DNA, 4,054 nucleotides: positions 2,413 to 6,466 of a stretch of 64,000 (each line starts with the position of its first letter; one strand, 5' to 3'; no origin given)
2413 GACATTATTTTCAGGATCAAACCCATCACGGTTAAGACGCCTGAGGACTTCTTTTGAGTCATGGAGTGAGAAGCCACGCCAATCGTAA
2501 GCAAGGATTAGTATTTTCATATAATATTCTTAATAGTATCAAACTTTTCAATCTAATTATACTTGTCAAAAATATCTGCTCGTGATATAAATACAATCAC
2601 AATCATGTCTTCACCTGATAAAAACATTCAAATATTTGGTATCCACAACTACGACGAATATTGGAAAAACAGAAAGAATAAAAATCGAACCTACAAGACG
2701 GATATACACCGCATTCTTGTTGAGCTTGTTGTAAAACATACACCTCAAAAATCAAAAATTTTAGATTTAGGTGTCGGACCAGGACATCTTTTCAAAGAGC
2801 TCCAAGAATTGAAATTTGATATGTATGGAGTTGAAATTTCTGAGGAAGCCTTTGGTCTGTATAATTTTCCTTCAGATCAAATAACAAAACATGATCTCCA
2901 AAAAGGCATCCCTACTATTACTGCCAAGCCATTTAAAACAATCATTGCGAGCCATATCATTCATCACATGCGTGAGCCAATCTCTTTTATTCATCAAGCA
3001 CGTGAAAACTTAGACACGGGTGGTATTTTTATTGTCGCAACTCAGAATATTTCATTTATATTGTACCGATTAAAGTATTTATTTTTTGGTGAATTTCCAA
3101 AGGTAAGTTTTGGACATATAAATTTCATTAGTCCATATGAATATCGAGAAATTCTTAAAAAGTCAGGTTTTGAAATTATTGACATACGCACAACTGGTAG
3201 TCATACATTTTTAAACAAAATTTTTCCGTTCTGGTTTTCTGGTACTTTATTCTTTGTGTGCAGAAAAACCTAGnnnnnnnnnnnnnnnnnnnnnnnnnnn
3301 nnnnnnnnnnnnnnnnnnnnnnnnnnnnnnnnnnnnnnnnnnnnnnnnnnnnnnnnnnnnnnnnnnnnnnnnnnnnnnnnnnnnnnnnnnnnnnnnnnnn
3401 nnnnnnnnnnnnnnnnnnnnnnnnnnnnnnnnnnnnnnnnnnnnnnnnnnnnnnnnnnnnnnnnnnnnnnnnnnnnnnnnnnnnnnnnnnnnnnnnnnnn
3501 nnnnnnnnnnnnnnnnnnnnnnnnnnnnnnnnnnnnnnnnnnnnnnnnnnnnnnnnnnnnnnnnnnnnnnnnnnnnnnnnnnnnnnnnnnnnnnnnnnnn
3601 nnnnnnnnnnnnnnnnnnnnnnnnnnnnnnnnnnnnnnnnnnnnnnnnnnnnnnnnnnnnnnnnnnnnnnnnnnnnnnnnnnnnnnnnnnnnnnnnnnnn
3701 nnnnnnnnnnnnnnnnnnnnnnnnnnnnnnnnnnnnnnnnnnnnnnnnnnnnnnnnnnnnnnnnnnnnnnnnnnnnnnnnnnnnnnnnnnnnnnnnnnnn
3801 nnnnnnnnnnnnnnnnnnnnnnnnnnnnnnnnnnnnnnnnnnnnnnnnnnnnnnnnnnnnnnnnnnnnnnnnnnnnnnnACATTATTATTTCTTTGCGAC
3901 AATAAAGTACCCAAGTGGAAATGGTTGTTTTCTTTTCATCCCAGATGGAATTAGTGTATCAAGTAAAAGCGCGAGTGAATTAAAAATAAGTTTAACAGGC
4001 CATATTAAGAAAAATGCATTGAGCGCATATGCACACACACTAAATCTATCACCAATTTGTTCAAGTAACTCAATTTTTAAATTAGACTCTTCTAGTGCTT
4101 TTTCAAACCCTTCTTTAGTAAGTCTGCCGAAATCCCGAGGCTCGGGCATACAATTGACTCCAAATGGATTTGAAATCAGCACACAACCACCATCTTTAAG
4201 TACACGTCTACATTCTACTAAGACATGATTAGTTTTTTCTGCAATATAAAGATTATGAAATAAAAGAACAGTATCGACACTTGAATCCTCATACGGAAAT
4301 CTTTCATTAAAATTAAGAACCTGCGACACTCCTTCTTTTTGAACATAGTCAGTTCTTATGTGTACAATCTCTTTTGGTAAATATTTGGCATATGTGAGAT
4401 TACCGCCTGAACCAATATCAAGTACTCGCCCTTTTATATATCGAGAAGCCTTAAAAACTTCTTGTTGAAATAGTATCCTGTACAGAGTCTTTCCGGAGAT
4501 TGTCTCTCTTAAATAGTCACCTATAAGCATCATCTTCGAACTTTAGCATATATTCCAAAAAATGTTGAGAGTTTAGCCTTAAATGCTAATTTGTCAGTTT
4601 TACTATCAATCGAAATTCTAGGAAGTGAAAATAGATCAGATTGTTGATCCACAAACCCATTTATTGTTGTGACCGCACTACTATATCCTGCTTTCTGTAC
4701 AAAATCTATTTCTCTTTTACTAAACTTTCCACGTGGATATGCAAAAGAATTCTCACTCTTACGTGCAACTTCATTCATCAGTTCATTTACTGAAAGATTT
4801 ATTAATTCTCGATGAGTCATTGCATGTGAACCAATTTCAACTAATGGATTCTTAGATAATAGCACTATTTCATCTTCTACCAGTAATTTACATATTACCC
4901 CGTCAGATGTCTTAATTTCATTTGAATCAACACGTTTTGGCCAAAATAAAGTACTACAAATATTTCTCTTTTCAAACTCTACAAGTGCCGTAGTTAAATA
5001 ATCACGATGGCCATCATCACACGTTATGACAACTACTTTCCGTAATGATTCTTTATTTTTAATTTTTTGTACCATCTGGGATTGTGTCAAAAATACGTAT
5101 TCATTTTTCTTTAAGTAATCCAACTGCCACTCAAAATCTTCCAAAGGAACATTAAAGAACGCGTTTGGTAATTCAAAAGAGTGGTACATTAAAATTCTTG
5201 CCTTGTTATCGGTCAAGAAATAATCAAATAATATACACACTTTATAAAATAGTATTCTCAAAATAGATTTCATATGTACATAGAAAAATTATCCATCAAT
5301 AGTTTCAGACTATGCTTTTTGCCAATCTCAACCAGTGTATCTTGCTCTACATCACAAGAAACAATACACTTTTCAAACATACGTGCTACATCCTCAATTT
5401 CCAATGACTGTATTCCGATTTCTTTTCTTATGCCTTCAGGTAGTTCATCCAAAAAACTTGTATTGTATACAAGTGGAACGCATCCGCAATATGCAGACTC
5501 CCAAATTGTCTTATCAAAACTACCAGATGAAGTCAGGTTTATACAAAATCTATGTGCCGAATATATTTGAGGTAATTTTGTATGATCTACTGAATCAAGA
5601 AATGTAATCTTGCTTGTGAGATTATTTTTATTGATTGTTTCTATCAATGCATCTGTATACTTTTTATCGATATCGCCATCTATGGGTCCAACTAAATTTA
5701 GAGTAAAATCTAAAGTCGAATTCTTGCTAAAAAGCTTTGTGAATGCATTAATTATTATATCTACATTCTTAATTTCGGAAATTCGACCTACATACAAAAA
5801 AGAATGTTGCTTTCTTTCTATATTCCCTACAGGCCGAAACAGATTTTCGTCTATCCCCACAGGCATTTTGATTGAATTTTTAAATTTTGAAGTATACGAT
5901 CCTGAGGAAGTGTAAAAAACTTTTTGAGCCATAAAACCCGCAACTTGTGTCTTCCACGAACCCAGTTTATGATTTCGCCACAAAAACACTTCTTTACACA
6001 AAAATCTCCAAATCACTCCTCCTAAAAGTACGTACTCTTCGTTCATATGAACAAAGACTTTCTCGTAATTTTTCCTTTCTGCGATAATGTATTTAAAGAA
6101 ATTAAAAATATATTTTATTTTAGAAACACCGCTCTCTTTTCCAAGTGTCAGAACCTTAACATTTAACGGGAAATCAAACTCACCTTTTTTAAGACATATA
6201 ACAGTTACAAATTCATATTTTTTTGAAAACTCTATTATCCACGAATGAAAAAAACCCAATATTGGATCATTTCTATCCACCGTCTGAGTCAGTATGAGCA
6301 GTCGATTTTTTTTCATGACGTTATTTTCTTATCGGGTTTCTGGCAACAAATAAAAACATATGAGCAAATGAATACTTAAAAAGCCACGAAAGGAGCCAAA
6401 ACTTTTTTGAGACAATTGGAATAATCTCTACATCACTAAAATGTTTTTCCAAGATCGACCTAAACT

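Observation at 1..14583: Glycan-decoration island with a Nod-factor-like modification toolkit and six glycosyltransferases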

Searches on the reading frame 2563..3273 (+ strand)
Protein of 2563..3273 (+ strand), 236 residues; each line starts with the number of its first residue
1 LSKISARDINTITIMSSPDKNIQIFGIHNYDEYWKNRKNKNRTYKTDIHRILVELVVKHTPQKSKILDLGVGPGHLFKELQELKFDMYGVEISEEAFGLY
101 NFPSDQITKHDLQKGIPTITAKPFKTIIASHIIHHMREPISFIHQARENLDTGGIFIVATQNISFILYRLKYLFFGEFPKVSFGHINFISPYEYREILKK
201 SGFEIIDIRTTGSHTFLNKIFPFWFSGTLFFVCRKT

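Call 5: search_protein_families(library=pfam, proteins=[window:2563-3273:+], max_evalue=0.01)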
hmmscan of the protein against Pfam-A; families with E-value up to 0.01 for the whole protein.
window:2563-3273:+ (236 aa): 8 families
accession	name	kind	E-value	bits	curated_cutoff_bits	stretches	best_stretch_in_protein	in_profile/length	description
PF13489.12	Methyltransf_23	-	8.3e-21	74.8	27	1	42-206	7-162/164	Methyltransferase domain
PF13847.12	Methyltransf_31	-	2.3e-08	34.3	27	1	64-162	5-113/145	Methyltransferase domain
PF07021.18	MetW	-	2.9e-08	34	21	1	54-182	5-131/193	Methionine biosynthesis protein MetW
PF08242.18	Methyltransf_12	-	3.8e-07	31.2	30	1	67-156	1-98/98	Methyltransferase domain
PF08241.18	Methyltransf_11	-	1.2e-06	29.5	21.2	1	67-158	1-95/95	Methyltransferase domain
PF13649.12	Methyltransf_25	-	1.7e-05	25.8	27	1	66-154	1-97/97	Methyltransferase domain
PF08003.17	Methyltransf_9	-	0.00058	19.4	23.8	1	62-163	115-222/315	Protein of unknown function (DUF1698)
PF01555.25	N6_N4_Mtase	-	0.009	16.4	26.7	0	29-97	139-216/221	DNA methylase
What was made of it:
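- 2563..3273 (+): SAM methyltransferase MT_a. It lies on the opposite strand and belongs to the variable module. Methyltransf_23 scores 74.8 bits (call 5).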

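Call 10: search_protein_families(library=ncbifam, proteins=[window:2563-3273:+], max_evalue=0.001)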
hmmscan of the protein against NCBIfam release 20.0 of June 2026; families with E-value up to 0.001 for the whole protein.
window:2563-3273:+ (236 aa): 6 families
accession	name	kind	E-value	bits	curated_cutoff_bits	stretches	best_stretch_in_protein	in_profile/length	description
TIGR02081.1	metW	equivalog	1e-10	41.5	189.5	1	54-180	5-129/194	methionine biosynthesis protein MetW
TIGR01983.1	UbiG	equivalog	2.6e-10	40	102.95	1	50-211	45-208/228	bifunctional 2-polyprenyl-6-hydroxyphenol methylase/3-demethylubiquinol 3-O-methyltransferase UbiG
TIGR02072.1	BioC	equivalog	1.6e-07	31.4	184.95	1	49-209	20-177/244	malonyl-ACP O-methyltransferase BioC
TIGR04345.1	ovoA_Cterm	equivalog_domain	4.3e-05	23.2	170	0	122-161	133-172/242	putative 4-mercaptohistidine N1-methyltransferase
TIGR00452.1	TIGR00452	equivalog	7.4e-05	21.7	275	1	62-163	117-224/316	tRNA 5-methoxyuridine(34)/uridine 5-oxyacetic acid(34) synthase CmoB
NF045667.1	MTase_DVU1556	equivalog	0.00085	18.8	155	0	59-158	19-119/213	DVU_1556 family methyltransferase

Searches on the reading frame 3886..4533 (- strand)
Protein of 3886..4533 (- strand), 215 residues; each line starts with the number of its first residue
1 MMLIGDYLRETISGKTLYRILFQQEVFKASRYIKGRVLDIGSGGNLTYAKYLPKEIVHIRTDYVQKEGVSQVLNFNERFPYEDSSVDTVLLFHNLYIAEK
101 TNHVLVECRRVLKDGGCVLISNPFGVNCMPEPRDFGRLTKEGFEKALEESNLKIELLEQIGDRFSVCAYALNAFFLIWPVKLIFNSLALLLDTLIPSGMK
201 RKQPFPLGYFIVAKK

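Call 5: search_protein_families(library=pfam, proteins=[window:3886-4533:-], max_evalue=0.01)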
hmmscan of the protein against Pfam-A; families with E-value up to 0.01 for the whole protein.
window:3886-4533:- (215 aa): 4 families
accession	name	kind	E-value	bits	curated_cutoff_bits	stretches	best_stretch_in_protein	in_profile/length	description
PF08241.18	Methyltransf_11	-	2e-07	32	21.2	1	67-120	41-95/95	Methyltransferase domain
PF13847.12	Methyltransf_31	-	0.00017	21.8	27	1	72-124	60-113/145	Methyltransferase domain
PF13649.12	Methyltransf_25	-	0.00038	21.5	27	1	77-116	56-97/97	Methyltransferase domain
PF05148.21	Methyltransf_8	-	0.00092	19.6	27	1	35-122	74-158/219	Hypothetical methyltransferase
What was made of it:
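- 3886..4533 (-): SAM methyltransferase MT_b with a hydrophobic C-terminal tail. It is translationally coupled to the deacetylase. Methyltransf_11 scores 32 bits (call 5).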

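Call 10: search_protein_families(library=ncbifam, proteins=[window:3886-4533:-], max_evalue=0.001)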
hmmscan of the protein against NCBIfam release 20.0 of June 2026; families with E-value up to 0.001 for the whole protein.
window:3886-4533:- (215 aa): 2 families
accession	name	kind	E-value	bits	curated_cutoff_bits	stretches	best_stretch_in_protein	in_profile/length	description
NF045667.1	MTase_DVU1556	equivalog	4.1e-07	29.7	155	1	34-158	23-166/213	DVU_1556 family methyltransferase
TIGR01934.1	MenG_MenH_UbiE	subfamily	0.00059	19.2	158.35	1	65-123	86-144/223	ubiquinone/menaquinone biosynthesis methyltransferase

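Call 17: search_solved_structures(query=window:3886-4533:-, max_evalue=1)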
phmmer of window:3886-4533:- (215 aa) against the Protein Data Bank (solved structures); distinct sequences matched with E-value up to 1: 12.
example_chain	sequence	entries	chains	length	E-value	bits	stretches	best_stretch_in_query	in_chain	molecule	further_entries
2gs9_A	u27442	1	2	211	0.0001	25.4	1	72-121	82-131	Hypothetical protein TT1324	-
3i9f_A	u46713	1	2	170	0.00017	24.7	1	34-121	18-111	Putative type 11 methyltransferase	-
6f5z_A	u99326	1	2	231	0.0033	20.4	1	55-118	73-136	24-sterol C-methyltransferase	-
8k76_A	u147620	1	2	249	0.028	17.4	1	74-129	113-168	S-adenosylmethionine-dependent methyltransferase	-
1vlm_A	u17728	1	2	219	0.045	16.7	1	55-121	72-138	SAM-dependent methyltransferase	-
1xxl_A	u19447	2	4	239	0.12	15.3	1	34-122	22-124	YcgJ protein | ycgJ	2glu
8ys9_A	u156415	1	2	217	0.23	14.4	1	79-126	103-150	Phosphatidylethanolamine N-methyltransferase/phosphatidyl-N-methylethanolamine N-methyltra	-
3mgg_A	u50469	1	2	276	0.37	13.7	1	62-129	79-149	Methyltransferase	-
9f5x_n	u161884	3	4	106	0.72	12.8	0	101-180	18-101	Putative NADH:ubiquinone oxidoreductase 12.5 kDa subunit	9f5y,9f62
3l8d_A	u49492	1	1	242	0.84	12.6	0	76-138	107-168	Methyltransferase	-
3bus_A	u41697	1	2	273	0.9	12.5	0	79-122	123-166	Methyltransferase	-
8zc8_A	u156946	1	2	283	0.97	12.4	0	79-124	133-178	MitM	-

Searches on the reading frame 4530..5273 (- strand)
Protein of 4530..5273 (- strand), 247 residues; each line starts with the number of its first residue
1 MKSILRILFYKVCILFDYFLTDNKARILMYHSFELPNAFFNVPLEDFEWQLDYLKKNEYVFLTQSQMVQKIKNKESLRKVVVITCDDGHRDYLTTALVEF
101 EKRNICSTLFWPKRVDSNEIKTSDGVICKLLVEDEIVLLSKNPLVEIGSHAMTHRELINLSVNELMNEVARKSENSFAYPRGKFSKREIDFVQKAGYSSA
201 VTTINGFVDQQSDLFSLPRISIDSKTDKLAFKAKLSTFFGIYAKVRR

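Call 5: search_protein_families(library=pfam, proteins=[window:4530-5273:-], max_evalue=0.01)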
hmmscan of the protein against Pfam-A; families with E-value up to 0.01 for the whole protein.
window:4530-5273:- (247 aa): 1 family
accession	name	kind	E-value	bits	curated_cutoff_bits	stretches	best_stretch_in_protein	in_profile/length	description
PF01522.26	Polysacc_deac_1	-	2.6e-09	37.5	23.1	1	76-198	4-122/124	Polysaccharide deacetylase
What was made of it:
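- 4530..5273 (-): CE4 polysaccharide deacetylase with no signal peptide, hence probably cytoplasmic. Polysacc_deac_1 scores 37.5 bits against a cut-off of 23.1 (call 5).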

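Call 10: search_protein_families(library=ncbifam, proteins=[window:4530-5273:-], max_evalue=0.001)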
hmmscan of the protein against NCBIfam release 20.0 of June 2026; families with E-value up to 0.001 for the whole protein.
window:4530-5273:- (247 aa): 4 families
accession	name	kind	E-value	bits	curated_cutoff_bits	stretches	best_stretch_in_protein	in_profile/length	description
TIGR03933.1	PIA_icaB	equivalog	3.4e-11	43.1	248.35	2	156-224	164-231/245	intercellular adhesin biosynthesis polysaccharide N-deacetylase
TIGR03938.2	deacetyl_PgaB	equivalog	4.5e-09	35.1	321.9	1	25-152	3-143/621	poly-beta-1,6-N-acetyl-D-glucosamine N-deacetylase PgaB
NF011177.0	PRK14582.1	equivalog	2.5e-08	32.6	923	1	162-235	233-305/671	poly-beta-1,6-N-acetyl-D-glucosamine N-deacetylase PgaB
TIGR02884.1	spore_pdaA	equivalog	6.8e-05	22.7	298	1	74-203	32-159/224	delta-lactam-biosynthetic de-N-acetylase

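Call 67: search_solved_structures(query=window:4530-5273:-, max_evalue=0.001, show_alignments=1)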
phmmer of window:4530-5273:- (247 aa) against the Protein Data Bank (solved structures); distinct sequences matched with E-value up to 0.001: 3.
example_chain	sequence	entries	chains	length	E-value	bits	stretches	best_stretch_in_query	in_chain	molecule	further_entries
6dq3_A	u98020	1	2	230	2.1e-07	34.1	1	24-222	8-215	Polysaccharide deacetylase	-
6go1_A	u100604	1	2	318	7.5e-05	25.7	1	25-206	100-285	Polysaccharide deacetylase-like protein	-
3vus_A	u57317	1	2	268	0.00031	23.7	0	38-152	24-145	Poly-beta-1,6-N-acetyl-D-glucosamine N-deacetylase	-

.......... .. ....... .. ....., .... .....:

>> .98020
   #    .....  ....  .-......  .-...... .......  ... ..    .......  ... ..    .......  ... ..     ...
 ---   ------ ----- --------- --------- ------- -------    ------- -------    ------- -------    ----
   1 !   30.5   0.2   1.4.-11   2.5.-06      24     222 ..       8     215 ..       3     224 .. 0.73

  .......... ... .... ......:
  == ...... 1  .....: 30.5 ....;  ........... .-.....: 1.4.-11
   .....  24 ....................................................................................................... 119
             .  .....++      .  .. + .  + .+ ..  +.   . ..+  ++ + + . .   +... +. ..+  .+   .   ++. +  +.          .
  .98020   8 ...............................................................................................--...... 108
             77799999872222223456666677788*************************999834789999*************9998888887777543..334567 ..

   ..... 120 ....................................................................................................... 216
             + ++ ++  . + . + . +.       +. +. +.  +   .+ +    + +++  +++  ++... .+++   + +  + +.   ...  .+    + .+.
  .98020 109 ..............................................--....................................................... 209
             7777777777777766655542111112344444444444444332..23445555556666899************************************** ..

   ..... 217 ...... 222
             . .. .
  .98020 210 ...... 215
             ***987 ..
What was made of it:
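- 4530..5273 (-): It matches PDB entry 6dq3 at E 2e-7 (call 67).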

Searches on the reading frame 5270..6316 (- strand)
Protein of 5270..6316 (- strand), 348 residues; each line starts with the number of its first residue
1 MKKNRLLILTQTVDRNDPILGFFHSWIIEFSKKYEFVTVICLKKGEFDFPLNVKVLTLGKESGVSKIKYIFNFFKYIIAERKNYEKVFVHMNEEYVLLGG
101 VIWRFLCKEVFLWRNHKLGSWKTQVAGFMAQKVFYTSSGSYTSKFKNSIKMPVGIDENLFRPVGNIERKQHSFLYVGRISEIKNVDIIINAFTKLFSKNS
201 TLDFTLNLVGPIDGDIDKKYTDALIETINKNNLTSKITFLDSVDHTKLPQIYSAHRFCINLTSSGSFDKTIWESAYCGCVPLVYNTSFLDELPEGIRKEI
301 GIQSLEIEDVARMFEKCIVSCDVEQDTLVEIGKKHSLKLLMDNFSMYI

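Call 5: search_protein_families(library=pfam, proteins=[window:5270-6316:-], max_evalue=0.01)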
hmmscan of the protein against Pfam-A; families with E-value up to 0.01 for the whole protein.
window:5270-6316:- (348 aa): 4 families
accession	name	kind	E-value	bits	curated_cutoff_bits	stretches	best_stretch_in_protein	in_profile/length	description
PF00534.26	Glycos_transf_1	-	4.4e-11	43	26.4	1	160-291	5-129/172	Glycosyl transferases group 1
PF13692.12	Glyco_trans_1_4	-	7.7e-10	39.6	27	1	172-291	3-113/142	Glycosyl transferases group 1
PF13524.12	Glyco_trans_1_2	-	0.00053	20.4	25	1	203-303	14-99/144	Glycosyl transferase-like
PF14377.11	UBM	-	0.0089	15.9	23.3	0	283-300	8-25/35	Ubiquitin binding region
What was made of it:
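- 5270..6316 (-): GT4 glycosyltransferase GT_b. Glycos_transf_1 scores 43 bits (call 5).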

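Call 10: search_protein_families(library=ncbifam, proteins=[window:5270-6316:-], max_evalue=0.001)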
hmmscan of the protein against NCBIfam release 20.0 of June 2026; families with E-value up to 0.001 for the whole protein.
window:5270-6316:- (348 aa): 7 families
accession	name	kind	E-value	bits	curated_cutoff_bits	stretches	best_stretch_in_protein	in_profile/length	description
TIGR04157.1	glyco_rSAM_CFB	subfamily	4e-08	32.7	400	1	167-253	224-299/406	TIGR04157 family glycosyltransferase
TIGR03449.1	mycothiol_MshA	equivalog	3.3e-07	29.6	462.5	1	166-279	216-328/406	D-inositol-3-phosphate glycosyltransferase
NF038255.1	exopoly_VpsD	equivalog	4.4e-07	29.1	300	1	155-267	186-295/381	VpsD family glycosyltransferase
NF041876.1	EPS_EpsE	equivalog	8.7e-06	25.2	400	1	147-260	186-302/389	exopolysaccharide biosynthesis GT4 family glycosyltransferase EpsE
NF046085.1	XrtY_assoc_Gly1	equivalog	2.2e-05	23.5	400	1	167-287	206-317/387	XrtY-associated glycosyltransferase XYAG1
NF041010.1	glycosy_Agl16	equivalog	0.00026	20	575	1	151-271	161-269/352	glycosylation protein Agl16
NF038295.1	EPS_HpsP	equivalog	0.00078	18.5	550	0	163-241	200-274/388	hormogonium polysaccharide biosynthesis glycosyltransferase HpsP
